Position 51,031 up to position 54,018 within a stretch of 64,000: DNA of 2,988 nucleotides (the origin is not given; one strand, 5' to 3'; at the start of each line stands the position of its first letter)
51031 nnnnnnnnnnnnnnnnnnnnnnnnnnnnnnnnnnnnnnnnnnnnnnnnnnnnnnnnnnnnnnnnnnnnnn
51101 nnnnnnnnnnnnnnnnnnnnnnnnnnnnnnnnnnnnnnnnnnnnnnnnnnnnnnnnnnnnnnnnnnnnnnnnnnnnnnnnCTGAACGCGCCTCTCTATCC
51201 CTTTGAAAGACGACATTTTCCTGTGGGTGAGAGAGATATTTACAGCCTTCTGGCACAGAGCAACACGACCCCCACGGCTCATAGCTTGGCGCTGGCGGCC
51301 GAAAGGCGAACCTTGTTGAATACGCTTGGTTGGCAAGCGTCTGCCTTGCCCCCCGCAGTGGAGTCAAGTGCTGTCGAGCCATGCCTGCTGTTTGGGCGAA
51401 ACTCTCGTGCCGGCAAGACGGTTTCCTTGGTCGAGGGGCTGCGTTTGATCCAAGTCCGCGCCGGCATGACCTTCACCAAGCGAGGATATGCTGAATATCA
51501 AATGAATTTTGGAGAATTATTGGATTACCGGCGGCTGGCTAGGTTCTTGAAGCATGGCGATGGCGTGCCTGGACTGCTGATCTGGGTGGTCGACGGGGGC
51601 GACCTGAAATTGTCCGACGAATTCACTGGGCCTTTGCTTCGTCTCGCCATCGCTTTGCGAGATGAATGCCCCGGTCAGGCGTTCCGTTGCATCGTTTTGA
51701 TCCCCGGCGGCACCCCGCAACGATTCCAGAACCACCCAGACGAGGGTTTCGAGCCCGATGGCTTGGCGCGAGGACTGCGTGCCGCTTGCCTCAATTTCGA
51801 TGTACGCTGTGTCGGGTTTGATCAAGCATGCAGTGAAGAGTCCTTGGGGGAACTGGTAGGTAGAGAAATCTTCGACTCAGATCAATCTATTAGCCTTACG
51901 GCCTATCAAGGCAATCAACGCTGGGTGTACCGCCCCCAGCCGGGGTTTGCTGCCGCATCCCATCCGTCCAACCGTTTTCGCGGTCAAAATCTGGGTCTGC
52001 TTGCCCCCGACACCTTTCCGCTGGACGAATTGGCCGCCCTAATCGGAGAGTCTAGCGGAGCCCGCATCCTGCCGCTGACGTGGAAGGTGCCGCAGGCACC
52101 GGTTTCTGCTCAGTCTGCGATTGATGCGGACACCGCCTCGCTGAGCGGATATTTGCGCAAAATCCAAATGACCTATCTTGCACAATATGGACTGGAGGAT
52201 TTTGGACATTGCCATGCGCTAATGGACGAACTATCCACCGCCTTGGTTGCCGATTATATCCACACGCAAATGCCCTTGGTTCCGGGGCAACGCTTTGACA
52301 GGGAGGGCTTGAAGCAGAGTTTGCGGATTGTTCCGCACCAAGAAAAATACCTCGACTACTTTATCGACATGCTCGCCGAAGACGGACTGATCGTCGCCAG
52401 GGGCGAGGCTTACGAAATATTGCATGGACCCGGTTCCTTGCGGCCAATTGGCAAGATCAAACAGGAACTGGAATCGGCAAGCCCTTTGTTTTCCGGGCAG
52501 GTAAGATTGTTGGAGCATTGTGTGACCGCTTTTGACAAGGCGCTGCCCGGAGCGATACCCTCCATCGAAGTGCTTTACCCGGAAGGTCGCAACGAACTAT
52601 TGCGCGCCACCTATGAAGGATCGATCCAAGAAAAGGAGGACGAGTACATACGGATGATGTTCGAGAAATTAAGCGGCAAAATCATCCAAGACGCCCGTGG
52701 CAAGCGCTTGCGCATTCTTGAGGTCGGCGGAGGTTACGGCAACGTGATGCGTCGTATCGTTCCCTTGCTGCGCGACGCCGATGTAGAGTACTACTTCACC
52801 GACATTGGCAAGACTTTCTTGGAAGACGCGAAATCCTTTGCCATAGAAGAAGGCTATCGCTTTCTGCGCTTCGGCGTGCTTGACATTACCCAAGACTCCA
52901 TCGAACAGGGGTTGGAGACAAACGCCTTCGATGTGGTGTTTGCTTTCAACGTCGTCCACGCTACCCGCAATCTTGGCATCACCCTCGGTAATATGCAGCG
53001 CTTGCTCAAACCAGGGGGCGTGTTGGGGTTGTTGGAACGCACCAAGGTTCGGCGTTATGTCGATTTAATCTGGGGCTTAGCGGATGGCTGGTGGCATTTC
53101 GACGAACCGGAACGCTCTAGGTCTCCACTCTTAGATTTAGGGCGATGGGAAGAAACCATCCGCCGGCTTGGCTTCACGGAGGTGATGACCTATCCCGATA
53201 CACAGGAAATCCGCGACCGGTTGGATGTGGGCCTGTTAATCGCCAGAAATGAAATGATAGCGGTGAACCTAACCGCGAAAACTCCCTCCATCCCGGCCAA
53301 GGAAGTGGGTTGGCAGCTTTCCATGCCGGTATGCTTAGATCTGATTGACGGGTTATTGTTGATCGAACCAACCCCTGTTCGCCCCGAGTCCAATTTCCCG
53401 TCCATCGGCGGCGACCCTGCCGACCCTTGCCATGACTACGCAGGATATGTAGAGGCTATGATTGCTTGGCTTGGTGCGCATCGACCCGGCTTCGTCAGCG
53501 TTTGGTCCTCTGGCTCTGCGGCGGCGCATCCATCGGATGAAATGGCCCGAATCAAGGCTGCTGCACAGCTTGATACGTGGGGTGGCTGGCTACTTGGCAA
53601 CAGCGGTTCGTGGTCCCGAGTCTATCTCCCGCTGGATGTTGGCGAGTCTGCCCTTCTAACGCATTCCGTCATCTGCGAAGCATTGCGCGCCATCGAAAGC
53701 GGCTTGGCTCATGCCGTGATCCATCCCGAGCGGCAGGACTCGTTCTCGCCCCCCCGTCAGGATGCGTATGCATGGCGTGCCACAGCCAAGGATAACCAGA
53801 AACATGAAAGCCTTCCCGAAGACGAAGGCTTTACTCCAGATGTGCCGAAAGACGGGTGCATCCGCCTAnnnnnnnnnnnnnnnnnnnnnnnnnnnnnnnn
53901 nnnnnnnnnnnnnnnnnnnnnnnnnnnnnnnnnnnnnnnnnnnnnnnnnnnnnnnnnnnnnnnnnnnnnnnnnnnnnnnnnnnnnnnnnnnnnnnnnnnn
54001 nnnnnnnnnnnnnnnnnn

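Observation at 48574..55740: Terminal PKS with an embedded methyltransferase, KR-like regions lacking a Rossmann motif, and a C-terminal C-like domain (DHxxxDN) as the likely release catalyst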

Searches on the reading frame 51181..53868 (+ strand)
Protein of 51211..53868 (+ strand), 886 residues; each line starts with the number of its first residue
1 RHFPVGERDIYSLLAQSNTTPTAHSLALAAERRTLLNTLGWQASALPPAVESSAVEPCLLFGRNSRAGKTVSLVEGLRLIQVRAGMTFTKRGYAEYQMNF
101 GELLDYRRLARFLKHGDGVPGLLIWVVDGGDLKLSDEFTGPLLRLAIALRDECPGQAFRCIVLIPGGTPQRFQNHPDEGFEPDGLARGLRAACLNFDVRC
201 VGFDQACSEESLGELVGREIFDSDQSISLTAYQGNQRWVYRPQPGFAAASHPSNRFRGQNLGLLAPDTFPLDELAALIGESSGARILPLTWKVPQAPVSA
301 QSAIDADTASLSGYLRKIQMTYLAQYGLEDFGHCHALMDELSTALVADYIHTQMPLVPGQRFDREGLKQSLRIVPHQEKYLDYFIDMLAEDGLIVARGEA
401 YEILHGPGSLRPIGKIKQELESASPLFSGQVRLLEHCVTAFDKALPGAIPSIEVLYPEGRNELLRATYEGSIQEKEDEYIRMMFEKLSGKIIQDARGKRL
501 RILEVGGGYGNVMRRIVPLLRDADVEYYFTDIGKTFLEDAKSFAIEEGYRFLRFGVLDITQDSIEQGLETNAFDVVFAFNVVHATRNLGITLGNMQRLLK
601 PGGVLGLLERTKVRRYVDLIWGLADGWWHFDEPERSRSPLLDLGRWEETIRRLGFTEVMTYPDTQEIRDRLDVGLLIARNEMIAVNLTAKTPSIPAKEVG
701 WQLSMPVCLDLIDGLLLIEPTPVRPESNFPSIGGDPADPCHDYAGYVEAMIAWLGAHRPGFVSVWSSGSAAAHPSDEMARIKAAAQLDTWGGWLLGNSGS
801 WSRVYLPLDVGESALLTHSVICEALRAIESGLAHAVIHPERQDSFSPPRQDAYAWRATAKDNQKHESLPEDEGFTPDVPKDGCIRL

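Call 12: search_solved_structures(query=window:51211-53868:+, max_evalue=1, show_alignments=3)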
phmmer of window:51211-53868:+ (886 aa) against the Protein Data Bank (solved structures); distinct sequences matched with E-value up to 1: 14.
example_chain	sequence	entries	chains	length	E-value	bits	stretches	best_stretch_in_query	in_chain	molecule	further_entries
5thy_A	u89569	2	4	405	4e-51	177.4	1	339-673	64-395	CurJ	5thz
6cca_A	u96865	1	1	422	3.9e-35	124.5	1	423-659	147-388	DisA protein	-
5mpt_A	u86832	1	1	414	4.3e-28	101.2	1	372-659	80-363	Citrinin polyketide synthase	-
6kjg_A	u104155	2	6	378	7.5e-27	97.1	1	496-658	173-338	Dual-functional monooxygenase/methyltransferase psoF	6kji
7dmb_A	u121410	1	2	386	8.4e-26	93.6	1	457-656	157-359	Putative methyltransferase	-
6d6y_A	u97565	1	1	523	8.6e-25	90.3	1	359-660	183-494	AprA Methyltransferase 2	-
7cpx_A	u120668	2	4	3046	9.2e-21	77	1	496-659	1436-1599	Lovastatin nonaketide synthase, polyketide synthase component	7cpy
6uak_A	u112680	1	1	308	0.0026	19.2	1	499-606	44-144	SAM dependent methyltransferase LahSB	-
2ex4_A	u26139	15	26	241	0.03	15.7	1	502-607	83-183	adrenal gland protein AD-003 | N-terminal Xaa-Pro-Lys N-methyltransferase 1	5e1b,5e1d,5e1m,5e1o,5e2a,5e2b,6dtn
5cvd_A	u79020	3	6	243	0.031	15.7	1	502-607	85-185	N-terminal Xaa-Pro-Lys N-methyltransferase 1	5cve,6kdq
3bus_A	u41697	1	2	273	0.037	15.4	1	500-608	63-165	Methyltransferase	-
5f8c_A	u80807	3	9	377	0.05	14.9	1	509-609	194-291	Methyltransferase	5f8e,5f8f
3mgg_A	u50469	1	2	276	0.055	14.8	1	500-610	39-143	Methyltransferase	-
9un4_A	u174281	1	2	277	0.31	12.3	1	500-606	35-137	Juvenile hormone acid O-methyltransferase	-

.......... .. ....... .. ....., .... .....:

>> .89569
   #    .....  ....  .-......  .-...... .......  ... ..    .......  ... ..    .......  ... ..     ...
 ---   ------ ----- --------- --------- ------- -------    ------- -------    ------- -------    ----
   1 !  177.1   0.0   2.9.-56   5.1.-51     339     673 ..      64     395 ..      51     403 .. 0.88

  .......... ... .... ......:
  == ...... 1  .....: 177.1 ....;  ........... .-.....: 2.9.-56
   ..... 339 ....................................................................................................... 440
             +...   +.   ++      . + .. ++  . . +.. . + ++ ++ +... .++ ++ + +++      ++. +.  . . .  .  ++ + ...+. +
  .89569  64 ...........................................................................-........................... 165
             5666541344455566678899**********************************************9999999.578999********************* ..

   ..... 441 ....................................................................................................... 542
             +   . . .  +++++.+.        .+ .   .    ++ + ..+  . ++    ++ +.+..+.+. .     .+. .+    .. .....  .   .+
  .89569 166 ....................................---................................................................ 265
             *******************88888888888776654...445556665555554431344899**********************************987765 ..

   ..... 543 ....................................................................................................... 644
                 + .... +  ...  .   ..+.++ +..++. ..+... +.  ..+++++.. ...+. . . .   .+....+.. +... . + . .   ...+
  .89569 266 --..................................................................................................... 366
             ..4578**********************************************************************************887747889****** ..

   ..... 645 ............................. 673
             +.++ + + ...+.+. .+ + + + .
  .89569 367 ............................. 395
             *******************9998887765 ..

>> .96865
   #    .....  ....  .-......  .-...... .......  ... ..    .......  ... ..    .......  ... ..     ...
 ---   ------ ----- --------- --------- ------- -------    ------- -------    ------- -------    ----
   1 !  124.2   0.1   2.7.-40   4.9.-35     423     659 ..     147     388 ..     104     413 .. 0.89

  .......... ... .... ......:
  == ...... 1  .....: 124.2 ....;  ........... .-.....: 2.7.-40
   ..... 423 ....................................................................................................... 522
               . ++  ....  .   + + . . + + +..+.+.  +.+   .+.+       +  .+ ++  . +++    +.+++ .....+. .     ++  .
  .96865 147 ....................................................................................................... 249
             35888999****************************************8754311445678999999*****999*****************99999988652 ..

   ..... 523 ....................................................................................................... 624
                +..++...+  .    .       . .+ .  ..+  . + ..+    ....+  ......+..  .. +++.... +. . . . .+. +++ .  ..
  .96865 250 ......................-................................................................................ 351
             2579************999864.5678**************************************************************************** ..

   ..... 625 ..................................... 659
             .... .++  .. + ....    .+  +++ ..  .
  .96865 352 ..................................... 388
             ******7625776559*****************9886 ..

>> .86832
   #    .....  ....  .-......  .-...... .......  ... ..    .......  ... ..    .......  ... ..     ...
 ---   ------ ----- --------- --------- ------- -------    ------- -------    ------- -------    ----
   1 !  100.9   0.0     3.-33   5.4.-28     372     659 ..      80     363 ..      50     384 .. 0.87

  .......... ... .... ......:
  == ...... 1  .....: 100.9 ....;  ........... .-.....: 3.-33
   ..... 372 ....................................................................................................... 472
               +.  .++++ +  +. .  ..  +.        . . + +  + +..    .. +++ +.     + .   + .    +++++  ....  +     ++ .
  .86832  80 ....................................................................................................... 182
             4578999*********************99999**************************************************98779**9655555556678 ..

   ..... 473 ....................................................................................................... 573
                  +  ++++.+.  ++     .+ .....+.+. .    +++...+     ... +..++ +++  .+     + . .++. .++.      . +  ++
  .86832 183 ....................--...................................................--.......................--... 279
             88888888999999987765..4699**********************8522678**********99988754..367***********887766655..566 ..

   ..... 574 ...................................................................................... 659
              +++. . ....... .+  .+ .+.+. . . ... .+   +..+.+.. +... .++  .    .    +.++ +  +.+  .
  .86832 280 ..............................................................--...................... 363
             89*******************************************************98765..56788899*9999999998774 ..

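Call 74: predict_structure(alignment_id=A4)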
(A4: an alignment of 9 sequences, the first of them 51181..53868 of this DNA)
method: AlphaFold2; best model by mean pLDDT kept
length: 896 residues; sequences in the alignment: 9
mean_pLDDT: 77.9   pTM: 0.72
mean pLDDT of the five models: 77.9, 77.0, 76.3, 74.4, 74.2
residues with pLDDT >= 90: 210; 70-90: 477; 50-70: 99; < 50: 110
segments of 3 or more residues with pLDDT < 50: 1-44, 259-263, 638-644, 694-709, 861-864, 866-896
pLDDT, mean of each block of 10 residues (from residue 1): 42 36 38 34 60 83 74 75 84 91 87 92 84 83 74 91 87 77 72 89 89 80 86 86 86 67 71 87 90 90 63 82 86 84 93 96 95 94 85 91 93 95 96 92 93 90 78 86 89 88 80 77 84 86 74 88 83 74 88 75 88 89 86 59 56 87 88 85 89 43 39 61 87 66 65 84 85 89 85 88 80 82 66 88 87 77 44 30 28 27
secondary structure, 60 per line:
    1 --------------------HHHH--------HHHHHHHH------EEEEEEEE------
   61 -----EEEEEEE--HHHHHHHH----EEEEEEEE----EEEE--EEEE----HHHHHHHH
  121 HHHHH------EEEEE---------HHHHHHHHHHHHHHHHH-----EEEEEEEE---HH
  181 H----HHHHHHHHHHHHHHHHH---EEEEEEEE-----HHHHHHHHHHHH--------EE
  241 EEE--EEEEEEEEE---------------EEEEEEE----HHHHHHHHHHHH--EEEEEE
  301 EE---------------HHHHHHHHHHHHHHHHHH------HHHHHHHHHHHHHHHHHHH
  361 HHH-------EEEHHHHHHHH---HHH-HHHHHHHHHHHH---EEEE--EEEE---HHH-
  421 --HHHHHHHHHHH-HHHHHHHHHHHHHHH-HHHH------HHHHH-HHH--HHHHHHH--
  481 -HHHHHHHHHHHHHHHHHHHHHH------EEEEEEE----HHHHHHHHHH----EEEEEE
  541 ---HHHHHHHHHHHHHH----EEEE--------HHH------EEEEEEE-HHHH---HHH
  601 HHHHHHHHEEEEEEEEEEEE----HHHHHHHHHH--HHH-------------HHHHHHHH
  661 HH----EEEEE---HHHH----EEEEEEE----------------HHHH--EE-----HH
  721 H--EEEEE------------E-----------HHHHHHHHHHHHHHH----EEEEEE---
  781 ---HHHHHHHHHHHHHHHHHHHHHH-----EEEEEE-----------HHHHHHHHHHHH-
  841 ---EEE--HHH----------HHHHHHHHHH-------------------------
elements in order (helices of 4 or more, strands of 3 or more residues): H21-24 H33-40 E47-54 E66-72 H75-82 E87-94 E99-102 E105-108 H113-125 E132-136 H146-162 E168-175 H186-202 E206-213 H219-230 E239-243 E246-254 E270-276 H281-292 E295-302 H318-335 H342-363 E371-373 H374-381 H389-400 E404-407 E410-413 H423-433 H435-449 H451-454 H461-465 H472-478 H482-503 E510-516 H521-530 E535-540 H544-557 E562-565 E583-589 H591-594 H598-608 E609-620 H625-634 H653-662 E667-671 H675-678 E683-689 H706-709 E724-728 H753-767 E772-777 H784-805 E811-816 H828-839 E844-846 H862-871

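Call 78: fold_search(model_id=the predicted structure, library=pdb)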
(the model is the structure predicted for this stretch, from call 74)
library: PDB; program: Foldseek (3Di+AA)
matches with E <= 10: 1720; with E <= 0.001: 608
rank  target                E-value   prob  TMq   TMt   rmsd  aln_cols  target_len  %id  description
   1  5thy_A                1.6e-26  1.00  0.38  0.83   4.1       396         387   28  Crystal structure of SeMet-Substituted CurJ carbon methyltransferase (released 2016-10-19)
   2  5thy_B                3.1e-26  1.00  0.37  0.84   3.4       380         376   29  Crystal structure of SeMet-Substituted CurJ carbon methyltransferase (released 2016-10-19)
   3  6cca                  2.1e-22  1.00  0.35  0.75   5.2       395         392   26  Crystal structure of DszA carbon methyltransferase (released 2018-12-05)
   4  6d6y                  1.7e-21  1.00  0.37  0.62   3.8       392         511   22  AprA Methyltransferase 2 - GNAT didomain in complex with SAH (released 2018-05-09)
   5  5mpt                  2.6e-21  1.00  0.36  0.78   4.9       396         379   25  Structure of the citrinin polyketide synthase CMeT domain (released 2017-02-22)
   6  6kji_C                7.5e-16  1.00  0.30  0.69   6.6       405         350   22  Crystal structure of PsoF with SAH (released 2019-09-18)
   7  6kjg_B                1.4e-15  1.00  0.30  0.71   6.4       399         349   22  Crystal structure of PsoF (released 2019-09-18)
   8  6kjg_A                1.5e-15  1.00  0.30  0.69   5.5       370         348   22  Crystal structure of PsoF (released 2019-09-18)
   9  6kji_B                2.0e-15  1.00  0.30  0.69   5.4       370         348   22  Crystal structure of PsoF with SAH (released 2019-09-18)
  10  6kji_A                2.0e-15  1.00  0.29  0.68   6.1       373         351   22  Crystal structure of PsoF with SAH (released 2019-09-18)
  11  6kjg_C                2.5e-15  1.00  0.30  0.69   6.5       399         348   21  Crystal structure of PsoF (released 2019-09-18)
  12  7dmb_A                5.6e-14  1.00  0.28  0.61   6.5       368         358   24  Crystal structure of trans-methyltransferase CalH complex with SAH (released 2021-02-10)
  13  7cpx_A                4.9e-13  1.00  0.27  0.12  22.9       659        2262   17  Lovastatin nonaketide synthase (released 2021-01-13)
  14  5f8c_A                9.1e-13  1.00  0.22  0.51  14.2       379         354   14  Rv2258c-unbound (released 2016-06-29)
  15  5f8e_B                1.4e-12  1.00  0.23  0.53  14.2       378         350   13  Rv2258c-SAH (released 2016-06-29)
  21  5d2e                  7.1e-11  1.00  0.21  0.36  18.3       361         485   15  crystal structure of an N-terminal ketoreductase from macrolactin assembly line (released 2015-08-26)
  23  6ulw_C                7.8e-11  1.00  0.22  0.17  19.4       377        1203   13  Adenylation, ketoreductase, and pseudo Asub multidomain structure of a keto acid-selecting NRPS module (released 2020-02-19)
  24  6ulw_A                9.6e-11  1.00  0.23  0.18  14.9       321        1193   13  Adenylation, ketoreductase, and pseudo Asub multidomain structure of a keto acid-selecting NRPS module (released 2020-02-19)
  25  6ulw_B                1.0e-10  1.00  0.23  0.18   5.9       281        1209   14  Adenylation, ketoreductase, and pseudo Asub multidomain structure of a keto acid-selecting NRPS module (released 2020-02-19)
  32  6ulw_D                4.4e-10  1.00  0.22  0.17  13.6       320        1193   14  Adenylation, ketoreductase, and pseudo Asub multidomain structure of a keto acid-selecting NRPS module (released 2020-02-19)
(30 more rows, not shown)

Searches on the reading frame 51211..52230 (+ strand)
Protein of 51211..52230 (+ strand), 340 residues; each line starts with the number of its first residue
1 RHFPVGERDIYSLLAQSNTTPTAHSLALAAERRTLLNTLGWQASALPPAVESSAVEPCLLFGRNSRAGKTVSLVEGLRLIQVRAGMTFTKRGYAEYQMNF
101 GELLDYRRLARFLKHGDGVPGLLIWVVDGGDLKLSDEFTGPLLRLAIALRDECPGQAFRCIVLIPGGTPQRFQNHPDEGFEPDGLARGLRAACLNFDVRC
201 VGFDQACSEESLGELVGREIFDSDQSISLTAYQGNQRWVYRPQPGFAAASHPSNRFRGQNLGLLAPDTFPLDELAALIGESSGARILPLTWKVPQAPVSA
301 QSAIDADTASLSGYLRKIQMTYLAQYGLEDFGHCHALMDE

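Call 30: search_protein_families(library=pfam, proteins=[window:51211-52230:+], max_evalue=10)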
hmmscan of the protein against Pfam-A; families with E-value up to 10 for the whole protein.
window:51211-52230:+ (340 aa): 1 family
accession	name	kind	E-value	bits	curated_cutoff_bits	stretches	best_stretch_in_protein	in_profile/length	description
PF21394.3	Beta-ketacyl_N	-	0.00089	19.3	26.9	1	75-126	22-73/170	Beta-ketoacyl synthase-like, N-terminal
